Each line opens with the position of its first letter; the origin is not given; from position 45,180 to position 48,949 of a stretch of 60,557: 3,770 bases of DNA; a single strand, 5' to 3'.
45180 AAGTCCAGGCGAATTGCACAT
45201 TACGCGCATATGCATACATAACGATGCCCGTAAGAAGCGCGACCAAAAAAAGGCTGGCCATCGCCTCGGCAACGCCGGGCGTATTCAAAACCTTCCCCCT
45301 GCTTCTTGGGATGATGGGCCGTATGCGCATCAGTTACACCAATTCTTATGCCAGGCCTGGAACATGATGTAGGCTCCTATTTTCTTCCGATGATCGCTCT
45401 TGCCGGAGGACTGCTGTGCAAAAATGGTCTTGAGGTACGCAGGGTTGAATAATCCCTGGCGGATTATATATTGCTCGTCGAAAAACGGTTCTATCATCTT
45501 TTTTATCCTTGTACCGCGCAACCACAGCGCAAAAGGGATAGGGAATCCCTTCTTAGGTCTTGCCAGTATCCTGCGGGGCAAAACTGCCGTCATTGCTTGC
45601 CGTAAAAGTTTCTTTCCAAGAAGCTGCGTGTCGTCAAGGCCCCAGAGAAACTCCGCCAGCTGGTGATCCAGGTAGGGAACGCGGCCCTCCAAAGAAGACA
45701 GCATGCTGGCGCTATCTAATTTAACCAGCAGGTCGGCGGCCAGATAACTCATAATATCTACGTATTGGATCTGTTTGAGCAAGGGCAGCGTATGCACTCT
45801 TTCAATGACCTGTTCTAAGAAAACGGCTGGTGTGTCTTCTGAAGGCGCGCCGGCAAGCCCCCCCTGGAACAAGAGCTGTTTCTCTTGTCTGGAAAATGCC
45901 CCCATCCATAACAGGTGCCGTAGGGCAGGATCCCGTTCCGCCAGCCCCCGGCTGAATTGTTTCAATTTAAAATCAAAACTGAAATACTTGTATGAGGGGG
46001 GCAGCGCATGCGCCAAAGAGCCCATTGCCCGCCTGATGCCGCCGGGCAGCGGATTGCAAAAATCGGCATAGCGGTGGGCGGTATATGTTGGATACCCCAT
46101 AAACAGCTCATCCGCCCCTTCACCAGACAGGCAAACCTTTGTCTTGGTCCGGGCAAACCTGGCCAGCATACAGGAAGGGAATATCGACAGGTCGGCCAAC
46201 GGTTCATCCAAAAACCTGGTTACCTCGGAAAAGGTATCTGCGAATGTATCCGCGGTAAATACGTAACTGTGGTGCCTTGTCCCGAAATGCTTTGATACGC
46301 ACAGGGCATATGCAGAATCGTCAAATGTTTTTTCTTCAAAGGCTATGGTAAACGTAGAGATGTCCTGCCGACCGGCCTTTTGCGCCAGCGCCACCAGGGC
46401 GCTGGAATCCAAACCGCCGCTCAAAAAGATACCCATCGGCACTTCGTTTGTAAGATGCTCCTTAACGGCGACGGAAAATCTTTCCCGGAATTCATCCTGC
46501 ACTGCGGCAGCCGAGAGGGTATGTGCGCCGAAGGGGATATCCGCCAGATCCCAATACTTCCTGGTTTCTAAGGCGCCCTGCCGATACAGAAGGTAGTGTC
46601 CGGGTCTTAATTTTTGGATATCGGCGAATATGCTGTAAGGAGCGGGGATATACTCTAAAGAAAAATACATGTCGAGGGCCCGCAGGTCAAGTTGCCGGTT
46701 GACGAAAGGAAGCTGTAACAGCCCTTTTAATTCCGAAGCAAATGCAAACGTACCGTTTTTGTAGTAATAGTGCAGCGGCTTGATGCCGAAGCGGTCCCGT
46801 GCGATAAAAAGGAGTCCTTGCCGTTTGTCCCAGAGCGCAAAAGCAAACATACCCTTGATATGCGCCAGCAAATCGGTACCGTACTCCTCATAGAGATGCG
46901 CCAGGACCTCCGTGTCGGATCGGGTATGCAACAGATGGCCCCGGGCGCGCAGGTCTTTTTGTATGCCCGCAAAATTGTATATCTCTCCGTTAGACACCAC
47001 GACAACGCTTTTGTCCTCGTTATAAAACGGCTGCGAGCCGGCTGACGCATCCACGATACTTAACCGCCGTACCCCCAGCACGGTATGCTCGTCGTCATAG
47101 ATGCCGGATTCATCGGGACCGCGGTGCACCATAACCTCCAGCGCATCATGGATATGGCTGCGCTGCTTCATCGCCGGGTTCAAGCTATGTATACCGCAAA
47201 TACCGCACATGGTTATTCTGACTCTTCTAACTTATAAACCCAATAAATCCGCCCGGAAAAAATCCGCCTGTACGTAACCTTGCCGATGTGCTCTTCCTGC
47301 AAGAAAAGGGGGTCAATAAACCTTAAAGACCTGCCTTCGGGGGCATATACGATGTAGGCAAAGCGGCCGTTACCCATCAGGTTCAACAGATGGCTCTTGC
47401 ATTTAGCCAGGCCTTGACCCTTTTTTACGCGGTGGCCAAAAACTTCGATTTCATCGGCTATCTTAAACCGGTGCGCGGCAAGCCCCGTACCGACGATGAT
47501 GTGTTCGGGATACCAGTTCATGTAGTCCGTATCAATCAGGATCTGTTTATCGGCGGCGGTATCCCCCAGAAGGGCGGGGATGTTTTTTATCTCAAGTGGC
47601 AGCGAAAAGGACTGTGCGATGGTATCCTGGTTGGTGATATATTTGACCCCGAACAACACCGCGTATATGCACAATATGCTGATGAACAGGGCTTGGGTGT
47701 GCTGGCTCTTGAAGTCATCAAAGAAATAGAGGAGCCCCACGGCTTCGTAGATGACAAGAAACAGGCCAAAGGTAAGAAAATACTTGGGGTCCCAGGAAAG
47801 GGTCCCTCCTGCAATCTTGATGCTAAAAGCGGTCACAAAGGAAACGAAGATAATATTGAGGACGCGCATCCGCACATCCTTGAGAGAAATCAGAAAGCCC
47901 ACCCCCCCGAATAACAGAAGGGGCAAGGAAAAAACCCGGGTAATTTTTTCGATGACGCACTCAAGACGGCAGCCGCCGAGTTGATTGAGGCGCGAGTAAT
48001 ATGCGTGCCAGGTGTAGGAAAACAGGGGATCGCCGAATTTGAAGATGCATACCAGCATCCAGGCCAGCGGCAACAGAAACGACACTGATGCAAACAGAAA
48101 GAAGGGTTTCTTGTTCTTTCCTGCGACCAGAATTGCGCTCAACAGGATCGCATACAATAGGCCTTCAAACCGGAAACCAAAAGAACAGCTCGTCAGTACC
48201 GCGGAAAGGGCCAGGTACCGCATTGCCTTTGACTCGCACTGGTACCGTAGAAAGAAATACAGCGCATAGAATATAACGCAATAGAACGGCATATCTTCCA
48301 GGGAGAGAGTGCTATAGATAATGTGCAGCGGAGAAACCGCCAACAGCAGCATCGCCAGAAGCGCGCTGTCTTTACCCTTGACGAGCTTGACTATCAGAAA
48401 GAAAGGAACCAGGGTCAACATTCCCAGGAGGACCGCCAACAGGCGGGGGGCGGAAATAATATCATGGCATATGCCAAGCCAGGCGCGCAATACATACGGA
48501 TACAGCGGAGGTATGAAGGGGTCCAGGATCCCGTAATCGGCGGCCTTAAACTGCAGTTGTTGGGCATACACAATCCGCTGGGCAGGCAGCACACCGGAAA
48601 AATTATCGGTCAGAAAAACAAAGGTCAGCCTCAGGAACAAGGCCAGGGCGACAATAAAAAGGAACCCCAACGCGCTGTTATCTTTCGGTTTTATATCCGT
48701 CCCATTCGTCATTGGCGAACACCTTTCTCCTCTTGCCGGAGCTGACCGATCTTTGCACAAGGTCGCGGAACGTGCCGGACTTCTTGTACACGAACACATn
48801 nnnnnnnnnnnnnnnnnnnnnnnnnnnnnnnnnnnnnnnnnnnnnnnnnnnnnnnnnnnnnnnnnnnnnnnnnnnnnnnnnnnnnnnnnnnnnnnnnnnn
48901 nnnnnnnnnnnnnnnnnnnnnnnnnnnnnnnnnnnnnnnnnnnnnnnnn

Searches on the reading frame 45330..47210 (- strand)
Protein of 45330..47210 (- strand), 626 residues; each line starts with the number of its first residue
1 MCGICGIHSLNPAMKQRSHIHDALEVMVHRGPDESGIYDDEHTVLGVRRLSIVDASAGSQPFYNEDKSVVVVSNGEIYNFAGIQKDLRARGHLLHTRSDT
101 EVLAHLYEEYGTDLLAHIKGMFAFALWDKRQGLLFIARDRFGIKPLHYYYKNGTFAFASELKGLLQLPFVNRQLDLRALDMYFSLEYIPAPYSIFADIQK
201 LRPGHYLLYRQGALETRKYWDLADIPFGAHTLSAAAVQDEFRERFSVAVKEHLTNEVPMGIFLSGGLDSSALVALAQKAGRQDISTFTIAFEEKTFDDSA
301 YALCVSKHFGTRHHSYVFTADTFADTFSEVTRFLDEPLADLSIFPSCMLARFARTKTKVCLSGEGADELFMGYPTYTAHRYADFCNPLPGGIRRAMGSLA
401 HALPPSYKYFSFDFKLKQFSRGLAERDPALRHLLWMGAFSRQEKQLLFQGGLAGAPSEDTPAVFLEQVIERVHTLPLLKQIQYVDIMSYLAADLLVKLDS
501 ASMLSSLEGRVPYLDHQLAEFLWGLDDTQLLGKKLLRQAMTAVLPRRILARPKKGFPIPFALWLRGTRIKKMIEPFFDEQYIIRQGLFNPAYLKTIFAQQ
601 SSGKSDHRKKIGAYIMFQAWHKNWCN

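Call 19: search_protein_families(library=pfam, proteins=[window:45330-47210:-], max_evalue=0.0001)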
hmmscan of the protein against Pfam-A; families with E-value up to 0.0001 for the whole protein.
window:45330-47210:- (626 aa): 3 families
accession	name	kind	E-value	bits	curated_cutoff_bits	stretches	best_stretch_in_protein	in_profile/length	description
PF00733.27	Asn_synthase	-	7.3e-86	289.4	21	1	240-622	1-354/354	Asparagine synthase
PF13537.11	GATase_7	-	4.7e-44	149.8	25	1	48-165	2-122/123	Glutamine amidotransferase domain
PF13522.11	GATase_6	-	2.4e-39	134.8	27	1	32-160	1-130/130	Glutamine amidotransferase domain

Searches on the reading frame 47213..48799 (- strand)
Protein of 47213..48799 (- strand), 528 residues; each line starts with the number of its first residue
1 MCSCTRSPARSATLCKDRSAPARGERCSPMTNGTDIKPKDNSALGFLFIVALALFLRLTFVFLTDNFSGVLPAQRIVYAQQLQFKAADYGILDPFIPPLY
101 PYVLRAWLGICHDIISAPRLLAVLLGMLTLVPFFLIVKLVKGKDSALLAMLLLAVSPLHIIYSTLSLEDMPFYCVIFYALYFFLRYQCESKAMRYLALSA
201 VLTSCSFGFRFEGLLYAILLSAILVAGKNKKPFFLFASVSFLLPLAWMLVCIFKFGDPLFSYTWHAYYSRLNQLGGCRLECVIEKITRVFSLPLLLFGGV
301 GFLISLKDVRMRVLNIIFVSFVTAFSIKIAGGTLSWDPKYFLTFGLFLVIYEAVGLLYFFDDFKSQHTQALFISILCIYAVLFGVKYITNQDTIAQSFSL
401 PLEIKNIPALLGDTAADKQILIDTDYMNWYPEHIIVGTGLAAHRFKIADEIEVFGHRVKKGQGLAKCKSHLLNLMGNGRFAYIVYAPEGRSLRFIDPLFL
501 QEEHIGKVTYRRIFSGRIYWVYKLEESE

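Call 19: search_protein_families(library=pfam, proteins=[window:47213-48799:-], max_evalue=0.0001)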
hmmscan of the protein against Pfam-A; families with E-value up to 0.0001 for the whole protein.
window:47213-48799:- (528 aa): 1 family
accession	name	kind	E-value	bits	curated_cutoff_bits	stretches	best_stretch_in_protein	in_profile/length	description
PF13231.12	PMT_2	-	1.9e-11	44.9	26.1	1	97-245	3-154/160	Dolichyl-phosphate-mannose-protein mannosyltransferase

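Call 58: search_protein_families(library=ncbifam, proteins=[window:47213-48799:-], max_evalue=0.00001)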
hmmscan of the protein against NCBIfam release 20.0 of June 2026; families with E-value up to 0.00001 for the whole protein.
window:47213-48799:- (528 aa): 0 families
